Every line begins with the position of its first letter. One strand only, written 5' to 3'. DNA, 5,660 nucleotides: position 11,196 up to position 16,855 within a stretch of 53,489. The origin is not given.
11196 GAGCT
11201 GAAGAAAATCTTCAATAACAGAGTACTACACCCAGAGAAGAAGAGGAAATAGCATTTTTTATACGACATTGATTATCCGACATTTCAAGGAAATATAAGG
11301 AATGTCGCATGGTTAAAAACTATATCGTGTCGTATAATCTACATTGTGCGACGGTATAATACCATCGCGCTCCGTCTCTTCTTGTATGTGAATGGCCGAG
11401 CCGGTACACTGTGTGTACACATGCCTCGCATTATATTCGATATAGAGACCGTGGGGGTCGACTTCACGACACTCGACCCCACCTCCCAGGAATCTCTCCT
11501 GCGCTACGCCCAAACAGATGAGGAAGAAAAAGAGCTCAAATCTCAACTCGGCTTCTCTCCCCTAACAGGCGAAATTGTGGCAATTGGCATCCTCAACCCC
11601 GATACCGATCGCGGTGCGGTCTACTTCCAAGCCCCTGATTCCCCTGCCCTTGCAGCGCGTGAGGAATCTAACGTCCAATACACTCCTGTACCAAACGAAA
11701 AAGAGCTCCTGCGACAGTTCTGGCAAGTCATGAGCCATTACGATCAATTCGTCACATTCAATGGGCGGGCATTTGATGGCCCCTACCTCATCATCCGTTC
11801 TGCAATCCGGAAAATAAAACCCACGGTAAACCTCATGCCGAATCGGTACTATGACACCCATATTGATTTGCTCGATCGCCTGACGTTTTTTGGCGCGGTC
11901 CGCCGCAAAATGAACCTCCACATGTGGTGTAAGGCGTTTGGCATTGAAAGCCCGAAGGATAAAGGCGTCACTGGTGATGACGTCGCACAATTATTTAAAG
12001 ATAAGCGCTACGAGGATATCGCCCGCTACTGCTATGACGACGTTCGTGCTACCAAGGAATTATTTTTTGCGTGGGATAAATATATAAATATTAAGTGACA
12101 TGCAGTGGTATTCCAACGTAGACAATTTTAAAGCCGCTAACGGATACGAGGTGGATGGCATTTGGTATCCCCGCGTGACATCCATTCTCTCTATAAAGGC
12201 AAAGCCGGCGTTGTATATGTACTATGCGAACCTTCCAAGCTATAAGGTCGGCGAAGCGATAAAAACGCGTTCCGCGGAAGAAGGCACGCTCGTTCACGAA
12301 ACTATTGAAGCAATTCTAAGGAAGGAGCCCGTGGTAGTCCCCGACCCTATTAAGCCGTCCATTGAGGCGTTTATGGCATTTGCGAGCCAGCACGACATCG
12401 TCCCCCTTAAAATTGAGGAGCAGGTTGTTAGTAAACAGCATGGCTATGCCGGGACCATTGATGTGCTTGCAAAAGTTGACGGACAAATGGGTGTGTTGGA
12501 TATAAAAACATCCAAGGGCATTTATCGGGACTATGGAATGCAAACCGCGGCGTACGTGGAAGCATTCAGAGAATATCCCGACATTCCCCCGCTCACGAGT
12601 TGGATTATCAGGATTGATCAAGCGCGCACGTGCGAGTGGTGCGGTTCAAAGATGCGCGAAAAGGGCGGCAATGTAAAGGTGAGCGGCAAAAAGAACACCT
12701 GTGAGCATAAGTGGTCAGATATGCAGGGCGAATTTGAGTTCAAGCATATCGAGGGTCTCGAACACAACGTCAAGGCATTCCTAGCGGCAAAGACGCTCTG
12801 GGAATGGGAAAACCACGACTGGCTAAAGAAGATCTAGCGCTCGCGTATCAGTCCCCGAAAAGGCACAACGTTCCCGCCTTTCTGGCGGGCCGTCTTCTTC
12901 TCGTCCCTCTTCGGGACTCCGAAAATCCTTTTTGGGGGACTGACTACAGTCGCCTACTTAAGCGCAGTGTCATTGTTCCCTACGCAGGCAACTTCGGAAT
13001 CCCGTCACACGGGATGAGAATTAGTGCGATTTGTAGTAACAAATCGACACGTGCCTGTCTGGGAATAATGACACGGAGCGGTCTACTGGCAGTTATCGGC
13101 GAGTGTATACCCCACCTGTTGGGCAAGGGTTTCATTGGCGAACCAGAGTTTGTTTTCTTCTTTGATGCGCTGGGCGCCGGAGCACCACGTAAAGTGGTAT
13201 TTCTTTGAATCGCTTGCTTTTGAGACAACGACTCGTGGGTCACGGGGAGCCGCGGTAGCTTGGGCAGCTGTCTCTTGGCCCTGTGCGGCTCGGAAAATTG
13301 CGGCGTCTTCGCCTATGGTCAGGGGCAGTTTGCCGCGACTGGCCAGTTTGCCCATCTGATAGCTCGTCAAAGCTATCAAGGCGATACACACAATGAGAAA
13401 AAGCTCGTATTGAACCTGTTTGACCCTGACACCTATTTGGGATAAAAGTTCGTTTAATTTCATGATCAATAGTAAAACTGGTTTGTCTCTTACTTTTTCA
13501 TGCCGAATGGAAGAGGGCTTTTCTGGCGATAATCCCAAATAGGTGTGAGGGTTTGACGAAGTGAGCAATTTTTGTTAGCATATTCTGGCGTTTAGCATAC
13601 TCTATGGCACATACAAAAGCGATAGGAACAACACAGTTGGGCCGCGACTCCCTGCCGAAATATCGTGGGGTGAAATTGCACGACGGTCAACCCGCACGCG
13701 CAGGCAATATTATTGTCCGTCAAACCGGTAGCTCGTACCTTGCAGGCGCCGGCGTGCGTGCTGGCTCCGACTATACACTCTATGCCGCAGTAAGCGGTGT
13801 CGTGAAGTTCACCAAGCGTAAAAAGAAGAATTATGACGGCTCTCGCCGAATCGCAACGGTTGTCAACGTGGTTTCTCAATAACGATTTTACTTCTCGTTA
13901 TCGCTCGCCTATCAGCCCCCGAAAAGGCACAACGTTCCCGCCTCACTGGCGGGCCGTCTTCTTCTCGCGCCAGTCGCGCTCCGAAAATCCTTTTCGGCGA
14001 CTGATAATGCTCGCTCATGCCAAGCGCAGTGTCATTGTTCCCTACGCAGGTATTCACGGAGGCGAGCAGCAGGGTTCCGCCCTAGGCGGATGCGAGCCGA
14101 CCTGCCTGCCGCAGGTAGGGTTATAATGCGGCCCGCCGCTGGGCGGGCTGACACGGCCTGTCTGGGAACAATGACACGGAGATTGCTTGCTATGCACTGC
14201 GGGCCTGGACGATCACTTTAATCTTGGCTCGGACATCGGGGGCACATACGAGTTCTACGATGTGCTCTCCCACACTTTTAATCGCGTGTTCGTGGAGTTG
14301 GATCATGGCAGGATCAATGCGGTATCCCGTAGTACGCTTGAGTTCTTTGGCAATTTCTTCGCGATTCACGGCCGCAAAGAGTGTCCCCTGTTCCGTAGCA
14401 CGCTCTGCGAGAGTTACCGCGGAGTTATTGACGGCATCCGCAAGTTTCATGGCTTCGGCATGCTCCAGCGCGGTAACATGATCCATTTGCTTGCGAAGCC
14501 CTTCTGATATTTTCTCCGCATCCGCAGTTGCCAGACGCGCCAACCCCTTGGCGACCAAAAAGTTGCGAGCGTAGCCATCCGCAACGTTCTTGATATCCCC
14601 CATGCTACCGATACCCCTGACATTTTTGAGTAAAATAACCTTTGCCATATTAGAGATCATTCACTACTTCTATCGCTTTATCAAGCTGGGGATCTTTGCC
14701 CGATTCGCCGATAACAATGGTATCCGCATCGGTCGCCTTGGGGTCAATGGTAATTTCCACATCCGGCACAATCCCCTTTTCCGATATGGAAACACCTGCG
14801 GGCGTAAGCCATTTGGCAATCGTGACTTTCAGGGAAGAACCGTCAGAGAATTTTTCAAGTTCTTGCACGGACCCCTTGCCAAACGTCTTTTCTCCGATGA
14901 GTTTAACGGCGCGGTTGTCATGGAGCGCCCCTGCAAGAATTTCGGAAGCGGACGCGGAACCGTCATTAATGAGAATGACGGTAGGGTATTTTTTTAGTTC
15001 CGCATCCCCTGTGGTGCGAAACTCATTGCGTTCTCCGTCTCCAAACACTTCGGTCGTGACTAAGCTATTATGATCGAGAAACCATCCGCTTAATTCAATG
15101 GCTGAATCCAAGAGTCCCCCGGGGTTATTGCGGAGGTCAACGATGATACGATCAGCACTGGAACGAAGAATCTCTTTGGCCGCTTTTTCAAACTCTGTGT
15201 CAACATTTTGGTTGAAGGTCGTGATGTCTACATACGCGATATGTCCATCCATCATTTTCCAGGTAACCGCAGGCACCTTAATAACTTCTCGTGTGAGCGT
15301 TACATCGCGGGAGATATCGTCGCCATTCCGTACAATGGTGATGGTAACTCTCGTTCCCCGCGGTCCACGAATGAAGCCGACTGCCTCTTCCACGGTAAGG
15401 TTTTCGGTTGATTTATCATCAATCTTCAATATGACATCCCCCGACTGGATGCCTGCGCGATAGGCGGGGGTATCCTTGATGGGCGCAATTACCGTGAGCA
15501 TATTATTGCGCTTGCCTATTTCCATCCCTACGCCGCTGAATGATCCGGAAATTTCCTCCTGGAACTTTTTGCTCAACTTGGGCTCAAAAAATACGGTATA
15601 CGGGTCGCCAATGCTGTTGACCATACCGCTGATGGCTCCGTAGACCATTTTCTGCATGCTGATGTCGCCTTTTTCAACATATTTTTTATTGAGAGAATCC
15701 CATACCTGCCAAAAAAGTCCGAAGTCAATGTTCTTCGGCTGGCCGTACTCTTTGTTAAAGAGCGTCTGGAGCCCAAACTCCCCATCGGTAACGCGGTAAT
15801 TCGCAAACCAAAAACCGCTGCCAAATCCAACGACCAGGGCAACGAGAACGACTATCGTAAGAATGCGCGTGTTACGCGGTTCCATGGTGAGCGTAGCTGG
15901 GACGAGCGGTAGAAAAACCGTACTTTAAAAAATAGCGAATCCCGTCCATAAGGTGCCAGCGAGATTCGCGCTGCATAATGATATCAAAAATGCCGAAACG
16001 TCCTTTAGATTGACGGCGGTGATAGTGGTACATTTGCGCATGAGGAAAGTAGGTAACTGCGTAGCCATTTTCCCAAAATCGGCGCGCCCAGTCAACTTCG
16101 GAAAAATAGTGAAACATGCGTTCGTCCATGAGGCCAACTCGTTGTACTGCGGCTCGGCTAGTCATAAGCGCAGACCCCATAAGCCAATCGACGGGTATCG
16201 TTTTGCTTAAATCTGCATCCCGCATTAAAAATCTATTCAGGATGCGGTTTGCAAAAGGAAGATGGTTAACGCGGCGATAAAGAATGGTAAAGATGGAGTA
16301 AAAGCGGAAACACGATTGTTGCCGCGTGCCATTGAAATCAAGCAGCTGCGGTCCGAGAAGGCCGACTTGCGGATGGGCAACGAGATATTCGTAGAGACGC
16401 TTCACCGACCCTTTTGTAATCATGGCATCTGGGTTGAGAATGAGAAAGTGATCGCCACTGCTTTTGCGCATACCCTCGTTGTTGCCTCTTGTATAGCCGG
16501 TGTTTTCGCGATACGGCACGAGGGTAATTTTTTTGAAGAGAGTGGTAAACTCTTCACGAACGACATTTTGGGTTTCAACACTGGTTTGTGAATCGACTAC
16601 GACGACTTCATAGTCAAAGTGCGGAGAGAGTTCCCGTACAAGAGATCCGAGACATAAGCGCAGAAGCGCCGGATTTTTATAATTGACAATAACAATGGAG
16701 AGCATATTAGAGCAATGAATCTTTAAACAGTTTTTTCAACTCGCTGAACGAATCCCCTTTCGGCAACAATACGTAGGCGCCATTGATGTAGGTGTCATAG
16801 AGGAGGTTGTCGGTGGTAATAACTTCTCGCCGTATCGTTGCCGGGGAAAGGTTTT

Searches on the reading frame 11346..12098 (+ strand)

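Call 16: search_protein_families(library=pfam, proteins=[window:11346-12098:+], max_evalue=0.01)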
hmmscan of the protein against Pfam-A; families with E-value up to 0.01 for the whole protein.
window:11346-12098:+ (250 aa): 3 families
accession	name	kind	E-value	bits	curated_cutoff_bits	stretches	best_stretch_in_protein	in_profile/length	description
PF10108.15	DNA_pol_B_exo2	-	2.1e-20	73.8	24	1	117-240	36-170/213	Predicted 3'-5' exonuclease related to the exonuclease domain of PolB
PF13482.12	RNase_H_2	-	2.6e-11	44.2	22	1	117-240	43-161/165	RNase_H superfamily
PF03104.25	DNA_pol_B_exo1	-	2.3e-06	27.6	23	1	105-157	129-184/242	DNA polymerase family B, exonuclease domain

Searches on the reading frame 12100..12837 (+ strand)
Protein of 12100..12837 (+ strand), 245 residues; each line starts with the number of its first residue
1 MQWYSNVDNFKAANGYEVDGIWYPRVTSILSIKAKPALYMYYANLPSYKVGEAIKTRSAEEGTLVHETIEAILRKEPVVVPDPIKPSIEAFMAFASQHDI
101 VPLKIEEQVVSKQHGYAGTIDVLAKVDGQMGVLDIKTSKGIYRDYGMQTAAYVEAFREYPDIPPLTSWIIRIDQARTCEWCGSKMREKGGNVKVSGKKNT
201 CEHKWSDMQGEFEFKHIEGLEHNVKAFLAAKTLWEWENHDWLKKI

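Call 16: search_protein_families(library=pfam, proteins=[window:12100-12837:+], max_evalue=0.01)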
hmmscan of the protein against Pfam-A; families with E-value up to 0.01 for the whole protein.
window:12100-12837:+ (245 aa): 1 family
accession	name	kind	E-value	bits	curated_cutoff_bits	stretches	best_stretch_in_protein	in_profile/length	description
PF12705.13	PDDEXK_1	-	0.0002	21.8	22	0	116-176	124-193/247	PD-(D/E)XK nuclease superfamily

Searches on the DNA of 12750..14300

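Call 10: search_rna_families(source=window, start=12750, end=14100, threshold=evalue, max_evalue=10)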
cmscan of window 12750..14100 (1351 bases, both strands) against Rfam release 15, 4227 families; matches with E-value up to 10: 0.
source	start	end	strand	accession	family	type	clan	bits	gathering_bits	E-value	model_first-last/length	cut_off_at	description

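Call 27: search_with_rna_model(model_id=R1, source=window, start=12900, end=14300, max_evalue=10, filters=off, show_alignments=4)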
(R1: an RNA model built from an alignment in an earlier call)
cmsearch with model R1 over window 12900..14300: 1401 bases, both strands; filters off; matches with E-value up to 10: 13.
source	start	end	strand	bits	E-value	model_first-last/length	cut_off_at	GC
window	13900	14017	+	129.1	3e-39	1-120/120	no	0.6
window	12959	13082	-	30.4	1.1e-08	1-120/120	no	0.5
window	13899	14016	-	19.3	3.1e-05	1-120/120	no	0.6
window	12900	12956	+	15.4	0.00052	1-120/120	no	0.54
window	12961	13082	+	12.6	0.0037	1-120/120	no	0.51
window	13562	13623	-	8.6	0.067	1-120/120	no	0.37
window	13419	13557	-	6.7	0.26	1-120/120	no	0.39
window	13418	13556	+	4.1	1.6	1-120/120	no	0.39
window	13209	13262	+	3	3.5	1-120/120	no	0.59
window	14094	14122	-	2.7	4.5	1-120/120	no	0.69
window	13808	13830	-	2.3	5.7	60-82/120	no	0.35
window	13347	13385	-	2.3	5.9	1-120/120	no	0.46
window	13096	13142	-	2.2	6.2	1-120/120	no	0.55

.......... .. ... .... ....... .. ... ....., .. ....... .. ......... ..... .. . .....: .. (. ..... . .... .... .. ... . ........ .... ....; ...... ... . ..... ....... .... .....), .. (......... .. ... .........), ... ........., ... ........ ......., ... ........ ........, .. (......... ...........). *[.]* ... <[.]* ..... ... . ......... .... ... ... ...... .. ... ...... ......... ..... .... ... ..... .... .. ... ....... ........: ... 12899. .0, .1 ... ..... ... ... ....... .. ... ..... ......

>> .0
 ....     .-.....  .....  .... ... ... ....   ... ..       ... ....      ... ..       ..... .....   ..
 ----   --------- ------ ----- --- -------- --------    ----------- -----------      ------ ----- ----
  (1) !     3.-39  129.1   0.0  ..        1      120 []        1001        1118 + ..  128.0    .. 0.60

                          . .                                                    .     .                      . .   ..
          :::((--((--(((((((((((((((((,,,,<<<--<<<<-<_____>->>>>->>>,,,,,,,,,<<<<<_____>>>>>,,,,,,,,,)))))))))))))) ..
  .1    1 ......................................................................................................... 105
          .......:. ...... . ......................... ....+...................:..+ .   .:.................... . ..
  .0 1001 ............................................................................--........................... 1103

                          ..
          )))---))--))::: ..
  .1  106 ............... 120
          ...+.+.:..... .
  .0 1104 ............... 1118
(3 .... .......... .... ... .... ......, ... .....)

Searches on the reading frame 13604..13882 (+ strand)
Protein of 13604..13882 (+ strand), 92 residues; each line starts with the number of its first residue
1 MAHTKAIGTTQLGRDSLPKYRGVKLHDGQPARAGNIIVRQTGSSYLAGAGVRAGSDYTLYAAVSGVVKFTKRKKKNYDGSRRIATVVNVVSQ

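Call 16: search_protein_families(library=pfam, proteins=[window:13604-13882:+], max_evalue=0.01)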
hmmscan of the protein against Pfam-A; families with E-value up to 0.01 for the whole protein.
window:13604-13882:+ (92 aa): 1 family
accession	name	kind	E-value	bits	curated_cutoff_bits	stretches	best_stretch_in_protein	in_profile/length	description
PF01016.24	Ribosomal_L27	-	5.5e-26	90.9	20.5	1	2-77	1-76/79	Ribosomal L27 protein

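Call 84: find_encoding_contigs(protein=window:13604-13882:+, flank=4000, max_places=10)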
Protein window:13604-13882:+ (92 aa): 4 contigs read that carry it; 4 places shown.
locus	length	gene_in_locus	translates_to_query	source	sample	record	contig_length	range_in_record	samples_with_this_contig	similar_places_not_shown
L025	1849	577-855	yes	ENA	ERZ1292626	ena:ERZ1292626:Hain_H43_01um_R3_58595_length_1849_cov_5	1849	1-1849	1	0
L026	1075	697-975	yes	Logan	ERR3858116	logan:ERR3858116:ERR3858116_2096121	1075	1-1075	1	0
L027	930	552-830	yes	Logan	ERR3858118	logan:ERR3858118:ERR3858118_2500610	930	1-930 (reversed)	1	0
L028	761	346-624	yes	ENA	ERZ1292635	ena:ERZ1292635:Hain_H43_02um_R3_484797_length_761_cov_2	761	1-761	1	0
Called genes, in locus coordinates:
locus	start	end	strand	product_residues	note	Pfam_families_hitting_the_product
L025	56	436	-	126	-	-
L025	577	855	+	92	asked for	PF01016:Ribosomal_L27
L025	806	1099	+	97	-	-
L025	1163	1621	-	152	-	PF01281:Ribosomal_L9_N, PF03948:Ribosomal_L9_C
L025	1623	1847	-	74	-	?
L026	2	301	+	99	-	?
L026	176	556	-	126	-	-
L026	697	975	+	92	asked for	PF01016:Ribosomal_L27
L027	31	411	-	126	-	-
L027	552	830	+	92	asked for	PF01016:Ribosomal_L27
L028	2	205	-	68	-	?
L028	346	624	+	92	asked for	PF01016:Ribosomal_L27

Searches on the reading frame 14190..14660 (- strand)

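Call 16: search_protein_families(library=pfam, proteins=[window:14190-14660:-], max_evalue=0.01)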
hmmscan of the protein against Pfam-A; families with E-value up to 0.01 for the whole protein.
window:14190-14660:- (156 aa): 3 families
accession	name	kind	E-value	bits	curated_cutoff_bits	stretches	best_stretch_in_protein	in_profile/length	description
PF03948.19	Ribosomal_L9_C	-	4.3e-18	66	23.2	1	68-152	1-85/86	Ribosomal protein L9, C-terminal domain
PF01281.25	Ribosomal_L9_N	-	7.6e-18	64.2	20.7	1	7-50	2-45/47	Ribosomal protein L9, N-terminal domain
PF07449.17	HyaE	-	0.0099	16.3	22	0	42-131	8-99/108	Hydrogenase-1 expression protein HyaE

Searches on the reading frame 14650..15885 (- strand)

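Call 57: search_protein_families(library=pfam, proteins=[window:14650-15885:-], max_evalue=0.001)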
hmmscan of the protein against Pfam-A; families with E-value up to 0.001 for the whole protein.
window:14650-15885:- (411 aa): 5 families
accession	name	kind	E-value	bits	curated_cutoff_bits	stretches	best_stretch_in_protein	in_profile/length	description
PF03572.23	Peptidase_S41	-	3e-50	170.5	24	1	216-378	2-165/165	Peptidase family S41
PF17820.7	PDZ_6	-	6.6e-14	51.8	27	1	132-186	2-54/54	PDZ domain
PF00595.29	PDZ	-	3.3e-11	43.9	23.2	1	116-184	11-80/81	PDZ domain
PF13180.12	PDZ_2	-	1.6e-10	41.6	27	1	120-197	4-80/80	PDZ domain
PF22694.1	CtpB_N-like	-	7.5e-08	33.2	27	1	53-101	36-82/85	Activating protease CtpB N-terminal domain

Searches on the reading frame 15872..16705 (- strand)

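Call 57: search_protein_families(library=pfam, proteins=[window:15872-16705:-], max_evalue=0.001)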
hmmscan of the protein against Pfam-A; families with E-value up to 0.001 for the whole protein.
window:15872-16705:- (277 aa): 3 families
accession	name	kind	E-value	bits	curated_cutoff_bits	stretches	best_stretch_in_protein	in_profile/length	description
PF00535.33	Glycos_transf_2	-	3.8e-16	59.9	23.3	1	3-130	1-125/168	Glycosyl transferase family 2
PF13641.12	Glyco_tranf_2_3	-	7.4e-13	49.5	27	1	2-250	3-227/230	Glycosyltransferase like family 2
PF13632.12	Glyco_trans_2_3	-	5.1e-06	26.9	27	1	87-258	2-153/198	Glycosyl transferase family group 2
